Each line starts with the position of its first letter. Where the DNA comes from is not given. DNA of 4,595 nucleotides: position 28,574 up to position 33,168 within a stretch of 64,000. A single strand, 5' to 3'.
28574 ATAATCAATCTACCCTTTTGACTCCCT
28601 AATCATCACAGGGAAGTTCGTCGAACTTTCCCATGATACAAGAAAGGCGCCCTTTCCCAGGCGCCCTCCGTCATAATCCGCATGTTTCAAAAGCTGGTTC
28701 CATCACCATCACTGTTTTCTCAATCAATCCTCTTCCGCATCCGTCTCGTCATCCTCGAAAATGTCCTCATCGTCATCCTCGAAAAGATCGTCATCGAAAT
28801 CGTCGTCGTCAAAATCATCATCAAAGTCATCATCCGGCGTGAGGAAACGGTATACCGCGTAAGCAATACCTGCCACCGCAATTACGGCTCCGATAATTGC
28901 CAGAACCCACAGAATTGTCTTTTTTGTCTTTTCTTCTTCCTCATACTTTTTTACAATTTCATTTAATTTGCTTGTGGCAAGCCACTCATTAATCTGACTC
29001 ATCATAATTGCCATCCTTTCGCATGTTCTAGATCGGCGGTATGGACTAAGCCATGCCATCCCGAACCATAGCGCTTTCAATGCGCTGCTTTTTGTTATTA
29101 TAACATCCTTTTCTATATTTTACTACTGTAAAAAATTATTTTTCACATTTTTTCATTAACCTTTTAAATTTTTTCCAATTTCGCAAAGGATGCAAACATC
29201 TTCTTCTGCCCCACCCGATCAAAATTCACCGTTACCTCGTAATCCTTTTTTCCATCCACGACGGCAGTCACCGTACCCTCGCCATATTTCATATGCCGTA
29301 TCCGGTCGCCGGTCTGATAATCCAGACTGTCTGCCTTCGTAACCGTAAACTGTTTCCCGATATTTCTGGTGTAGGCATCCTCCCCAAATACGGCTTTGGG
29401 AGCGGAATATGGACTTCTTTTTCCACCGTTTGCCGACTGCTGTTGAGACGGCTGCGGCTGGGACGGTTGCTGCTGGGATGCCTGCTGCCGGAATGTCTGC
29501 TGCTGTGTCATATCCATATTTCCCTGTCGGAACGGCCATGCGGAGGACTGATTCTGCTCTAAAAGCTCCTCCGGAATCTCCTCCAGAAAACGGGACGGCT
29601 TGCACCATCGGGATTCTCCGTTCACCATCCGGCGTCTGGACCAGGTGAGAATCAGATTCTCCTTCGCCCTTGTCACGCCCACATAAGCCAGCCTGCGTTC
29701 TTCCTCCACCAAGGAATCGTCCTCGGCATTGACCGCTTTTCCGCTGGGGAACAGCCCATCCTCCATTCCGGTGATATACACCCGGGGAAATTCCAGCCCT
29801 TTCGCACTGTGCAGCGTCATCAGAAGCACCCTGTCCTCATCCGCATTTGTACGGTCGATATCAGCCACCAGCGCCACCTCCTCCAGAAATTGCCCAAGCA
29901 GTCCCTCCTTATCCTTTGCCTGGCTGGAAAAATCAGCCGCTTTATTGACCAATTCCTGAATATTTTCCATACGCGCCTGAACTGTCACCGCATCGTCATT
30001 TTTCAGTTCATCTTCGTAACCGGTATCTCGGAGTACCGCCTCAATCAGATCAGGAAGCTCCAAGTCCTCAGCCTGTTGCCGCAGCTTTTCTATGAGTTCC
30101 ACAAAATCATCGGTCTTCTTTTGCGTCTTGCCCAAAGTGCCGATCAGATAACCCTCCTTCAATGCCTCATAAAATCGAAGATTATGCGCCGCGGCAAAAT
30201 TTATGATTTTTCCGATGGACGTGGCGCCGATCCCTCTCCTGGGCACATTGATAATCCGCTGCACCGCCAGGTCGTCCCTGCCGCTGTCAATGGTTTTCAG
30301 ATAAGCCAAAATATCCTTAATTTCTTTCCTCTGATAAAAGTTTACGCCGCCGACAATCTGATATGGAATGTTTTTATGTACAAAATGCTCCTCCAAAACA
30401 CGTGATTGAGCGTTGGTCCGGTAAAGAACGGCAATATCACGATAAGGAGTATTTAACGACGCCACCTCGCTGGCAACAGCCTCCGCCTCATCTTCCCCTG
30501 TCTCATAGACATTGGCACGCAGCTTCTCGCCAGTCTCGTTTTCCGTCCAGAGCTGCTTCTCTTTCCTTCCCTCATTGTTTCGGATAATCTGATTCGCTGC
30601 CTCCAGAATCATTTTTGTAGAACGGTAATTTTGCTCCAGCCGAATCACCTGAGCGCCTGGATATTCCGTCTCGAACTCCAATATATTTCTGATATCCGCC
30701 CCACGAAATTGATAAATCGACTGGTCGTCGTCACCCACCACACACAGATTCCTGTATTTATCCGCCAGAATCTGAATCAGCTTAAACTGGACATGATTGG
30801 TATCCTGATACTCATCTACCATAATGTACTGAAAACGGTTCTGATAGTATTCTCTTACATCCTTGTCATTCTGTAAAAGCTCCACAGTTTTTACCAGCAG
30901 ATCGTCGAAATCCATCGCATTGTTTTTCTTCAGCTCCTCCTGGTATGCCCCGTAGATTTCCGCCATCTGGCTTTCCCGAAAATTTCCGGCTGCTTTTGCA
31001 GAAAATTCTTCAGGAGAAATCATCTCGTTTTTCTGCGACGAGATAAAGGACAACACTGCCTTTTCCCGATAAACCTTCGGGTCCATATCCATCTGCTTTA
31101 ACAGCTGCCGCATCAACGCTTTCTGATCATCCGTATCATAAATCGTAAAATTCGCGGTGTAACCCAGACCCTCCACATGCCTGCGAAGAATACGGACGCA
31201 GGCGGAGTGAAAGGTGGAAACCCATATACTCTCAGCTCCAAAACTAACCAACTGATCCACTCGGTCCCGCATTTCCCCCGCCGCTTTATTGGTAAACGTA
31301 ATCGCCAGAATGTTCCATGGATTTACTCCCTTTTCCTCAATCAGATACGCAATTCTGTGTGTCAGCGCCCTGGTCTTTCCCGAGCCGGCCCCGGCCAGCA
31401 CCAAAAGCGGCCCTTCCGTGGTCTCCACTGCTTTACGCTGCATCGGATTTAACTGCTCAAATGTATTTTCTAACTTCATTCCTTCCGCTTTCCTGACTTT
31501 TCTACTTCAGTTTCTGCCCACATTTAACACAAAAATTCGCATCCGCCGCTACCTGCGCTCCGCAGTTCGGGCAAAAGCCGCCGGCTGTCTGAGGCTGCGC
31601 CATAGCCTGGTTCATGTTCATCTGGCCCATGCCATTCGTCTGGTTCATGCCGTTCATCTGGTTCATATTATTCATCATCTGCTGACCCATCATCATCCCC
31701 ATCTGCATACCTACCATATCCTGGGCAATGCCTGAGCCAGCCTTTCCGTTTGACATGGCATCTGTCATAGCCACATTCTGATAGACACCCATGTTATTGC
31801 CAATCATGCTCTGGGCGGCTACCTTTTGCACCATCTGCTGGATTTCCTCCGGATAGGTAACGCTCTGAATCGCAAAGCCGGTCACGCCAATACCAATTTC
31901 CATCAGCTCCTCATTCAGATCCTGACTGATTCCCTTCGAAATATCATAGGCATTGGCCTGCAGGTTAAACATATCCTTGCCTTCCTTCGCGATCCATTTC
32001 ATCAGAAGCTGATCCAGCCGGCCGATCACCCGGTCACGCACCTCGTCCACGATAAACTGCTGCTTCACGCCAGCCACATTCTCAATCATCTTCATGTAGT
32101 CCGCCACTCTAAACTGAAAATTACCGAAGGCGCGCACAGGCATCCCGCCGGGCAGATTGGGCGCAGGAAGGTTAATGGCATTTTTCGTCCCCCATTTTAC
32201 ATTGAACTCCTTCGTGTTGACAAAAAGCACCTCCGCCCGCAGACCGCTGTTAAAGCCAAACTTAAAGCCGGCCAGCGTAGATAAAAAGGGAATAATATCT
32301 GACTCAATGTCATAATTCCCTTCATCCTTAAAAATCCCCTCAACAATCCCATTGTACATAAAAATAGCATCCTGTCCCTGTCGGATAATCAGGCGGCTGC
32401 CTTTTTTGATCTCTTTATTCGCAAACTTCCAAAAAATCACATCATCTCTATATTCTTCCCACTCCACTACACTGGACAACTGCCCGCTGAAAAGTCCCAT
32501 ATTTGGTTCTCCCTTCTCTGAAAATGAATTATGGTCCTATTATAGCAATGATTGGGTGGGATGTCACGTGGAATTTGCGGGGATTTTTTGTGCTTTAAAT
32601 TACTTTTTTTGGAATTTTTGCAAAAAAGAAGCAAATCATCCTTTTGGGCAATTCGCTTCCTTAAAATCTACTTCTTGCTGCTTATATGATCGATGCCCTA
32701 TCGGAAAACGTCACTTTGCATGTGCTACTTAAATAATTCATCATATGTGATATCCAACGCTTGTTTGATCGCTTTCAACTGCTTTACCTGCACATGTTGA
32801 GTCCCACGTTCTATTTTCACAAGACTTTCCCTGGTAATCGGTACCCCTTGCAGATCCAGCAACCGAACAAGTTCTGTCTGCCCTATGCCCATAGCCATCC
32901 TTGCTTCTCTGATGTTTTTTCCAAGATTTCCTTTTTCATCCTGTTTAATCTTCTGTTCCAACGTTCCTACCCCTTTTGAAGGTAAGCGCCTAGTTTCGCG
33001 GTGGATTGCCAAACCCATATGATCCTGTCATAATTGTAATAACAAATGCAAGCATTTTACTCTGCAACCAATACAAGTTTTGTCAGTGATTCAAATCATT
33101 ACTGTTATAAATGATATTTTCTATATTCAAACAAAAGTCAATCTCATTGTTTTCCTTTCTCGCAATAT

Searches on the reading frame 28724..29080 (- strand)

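Call 52: search_protein_families(library=pfam, proteins=[window:28724-29080:-], max_evalue=0.001)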
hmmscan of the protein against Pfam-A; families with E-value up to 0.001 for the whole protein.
window:28724-29080:- (118 aa): 1 family
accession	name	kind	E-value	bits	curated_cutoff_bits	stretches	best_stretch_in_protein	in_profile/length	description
PF09925.14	DUF2157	-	0.00099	19.3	32.4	0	31-76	6-54/146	Predicted membrane protein (DUF2157)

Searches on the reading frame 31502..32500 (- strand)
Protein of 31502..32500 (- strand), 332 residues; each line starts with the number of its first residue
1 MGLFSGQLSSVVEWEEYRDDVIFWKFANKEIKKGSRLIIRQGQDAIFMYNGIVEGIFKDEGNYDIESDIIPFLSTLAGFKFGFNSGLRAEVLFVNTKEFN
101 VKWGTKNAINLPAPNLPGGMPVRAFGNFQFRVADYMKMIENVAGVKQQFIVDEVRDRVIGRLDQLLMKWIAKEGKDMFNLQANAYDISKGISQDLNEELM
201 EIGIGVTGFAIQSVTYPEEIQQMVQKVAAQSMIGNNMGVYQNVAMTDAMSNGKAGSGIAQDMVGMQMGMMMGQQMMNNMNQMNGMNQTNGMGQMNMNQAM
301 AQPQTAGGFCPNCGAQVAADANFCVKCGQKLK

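Call 3: search_protein_families(library=pfam, proteins=[window:31502-32500:-], max_evalue=0.01)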
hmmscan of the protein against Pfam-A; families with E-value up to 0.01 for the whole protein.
window:31502-32500:- (332 aa): 9 families
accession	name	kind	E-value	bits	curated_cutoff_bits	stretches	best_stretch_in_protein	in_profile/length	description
PF13421.11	Band_7_1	-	9.1e-47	159.8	24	1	27-229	7-208/211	SPFH domain-Band 7 family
PF01145.31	Band_7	-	5.5e-10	40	23.6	1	39-233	3-164/176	SPFH domain / Band 7 family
PF13240.11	Zn_Ribbon_1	-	1.2e-08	34.9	25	1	309-331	1-23/23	zinc-ribbon domain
PF13248.11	Zn_ribbon_3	-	4.2e-06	26.5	27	1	310-331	5-26/26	zinc-ribbon domain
PF12773.13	DZR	-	2.9e-05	24.6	27.3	1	310-331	1-22/45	Double zinc ribbon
PF24463.1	DUF7577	-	0.00015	21.7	28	1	310-331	5-26/27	Domain of unknown function (DUF7577)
PF24460.1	DUF7575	-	0.0026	17.5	28.5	1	310-331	6-27/28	Domain of unknown function (DUF7575)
PF17032.10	Zn_ribbon_15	-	0.0046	18.2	28.9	1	307-328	52-73/73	zinc-ribbon family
PF10571.15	UPF0547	-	0.0072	16.9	29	0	310-328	3-21/26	Uncharacterised protein family UPF0547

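Call 32: search_protein_families(library=padloc, proteins=[window:31502-32500:-], max_evalue=0.1)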
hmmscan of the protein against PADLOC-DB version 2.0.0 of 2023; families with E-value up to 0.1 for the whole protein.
window:31502-32500:- (332 aa): 0 families

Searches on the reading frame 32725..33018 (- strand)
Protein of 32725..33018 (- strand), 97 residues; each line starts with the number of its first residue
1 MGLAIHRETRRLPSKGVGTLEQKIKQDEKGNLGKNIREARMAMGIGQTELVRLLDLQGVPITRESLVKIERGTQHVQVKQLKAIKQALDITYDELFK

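Call 3: search_protein_families(library=pfam, proteins=[window:32725-33018:-], max_evalue=0.01)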
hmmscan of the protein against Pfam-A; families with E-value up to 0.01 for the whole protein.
window:32725-33018:- (97 aa): 3 families
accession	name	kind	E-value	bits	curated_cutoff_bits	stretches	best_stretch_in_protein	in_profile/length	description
PF01381.28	HTH_3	-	3.4e-05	24.2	23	1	36-95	1-55/55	Helix-turn-helix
PF12844.13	HTH_19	-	0.0023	18.3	30.2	1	33-96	1-59/64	Helix-turn-helix domain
PF13560.12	HTH_31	-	0.01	16.6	27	0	32-91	2-57/64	Helix-turn-helix domain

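Call 4: search_protein_families(library=ncbifam, proteins=[window:32725-33018:-], max_evalue=0.01)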
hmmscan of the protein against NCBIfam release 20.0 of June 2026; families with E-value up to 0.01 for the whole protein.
window:32725-33018:- (97 aa): 5 families
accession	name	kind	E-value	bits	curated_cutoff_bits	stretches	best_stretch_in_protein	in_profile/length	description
NF047948.1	male_kill_WMK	equivalog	0.00011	21.8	300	1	31-96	5-65/300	WO male-killing family protein Wmk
TIGR03070.1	couple_hipB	subfamily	0.00014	21.7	71.65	1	31-90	2-56/58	type II toxin-antitoxin system Y4mF family antitoxin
NF041951.1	phage_RstR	subfamily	0.0019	18.5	80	1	32-96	3-62/108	RstR family transcriptional repressor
NF041575.1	antitoxPezA_Strep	equivalog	0.0049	16.9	290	1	32-92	2-57/158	type II toxin-antitoxin system antitoxin PezA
NF006015.0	PRK08154.1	subfamily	0.0073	15.5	204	1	28-96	27-90/314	anaerobic benzoate catabolism transcriptional regulator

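Call 32: search_protein_families(library=padloc, proteins=[window:32725-33018:-], max_evalue=0.1)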
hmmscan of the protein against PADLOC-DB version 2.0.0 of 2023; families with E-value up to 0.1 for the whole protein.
window:32725-33018:- (97 aa): 7 families
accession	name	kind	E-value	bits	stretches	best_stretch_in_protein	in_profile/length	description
PDLC02926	HTH_VI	-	8.3e-07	27.2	1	31-95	1-60/92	-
PDLC03664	Control_protein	-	0.00027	19.4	1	32-96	14-73/74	control protein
PDLC03665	Control_protein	-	0.00037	18.7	1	32-95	9-68/77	control protein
PDLC03952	RmrA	-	0.00048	17.1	1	25-89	16-75/395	-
PDLC04142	capH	-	0.00052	19.1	1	30-95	5-65/103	capH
PDLC04775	PDC-M69A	-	0.00087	17.8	1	31-96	7-67/113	-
PDLC03947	RmrA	-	0.001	16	1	24-93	4-68/383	-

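Call 33: search_protein_families(library=phrogs, proteins=[window:32725-33018:-], max_evalue=0.1)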
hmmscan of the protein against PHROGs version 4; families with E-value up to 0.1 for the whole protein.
window:32725-33018:- (97 aa): 16 families
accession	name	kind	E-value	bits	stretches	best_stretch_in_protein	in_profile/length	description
phrog_3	-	transcription regulation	2.5e-07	31.8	1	24-97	81-147/430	transcriptional repressor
phrog_2967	-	transcription regulation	3.4e-06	27.8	1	28-96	7-70/225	transcriptional regulator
phrog_8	-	transcription regulation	0.0001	22.9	1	31-96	76-136/346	transcriptional regulator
phrog_2439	-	transcription regulation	0.00032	20.7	1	32-93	8-64/367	transcriptional regulator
phrog_5823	-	transcription regulation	0.00036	20.8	1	29-96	4-67/404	transcriptional regulator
phrog_14076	-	transcription regulation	0.00068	21.1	1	34-83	16-63/86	transcriptional regulator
phrog_32768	-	unknown function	0.0016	18.2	1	31-95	9-69/446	-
phrog_4836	-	transcription regulation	0.0024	18.5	1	25-57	69-101/194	CII-like regulator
phrog_7396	-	unknown function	0.0056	17.4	1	29-94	13-76/227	-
phrog_2328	-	transcription regulation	0.0083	16.9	1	28-93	15-72/128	transcriptional repressor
phrog_4739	-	unknown function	0.01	16.5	1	22-58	58-94/167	-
phrog_4583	-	transcription regulation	0.022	15.8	1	30-95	9-69/81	transcriptional repressor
phrog_955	-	DNA, RNA and nucleotide metabolism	0.053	14.3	1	26-85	19-73/142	HTH DNA binding protein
phrog_11503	-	DNA, RNA and nucleotide metabolism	0.057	14.5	1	37-90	24-77/151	HTH DNA binding protein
phrog_1373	-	transcription regulation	0.057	14.4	1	25-93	63-120/166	transcriptional regulator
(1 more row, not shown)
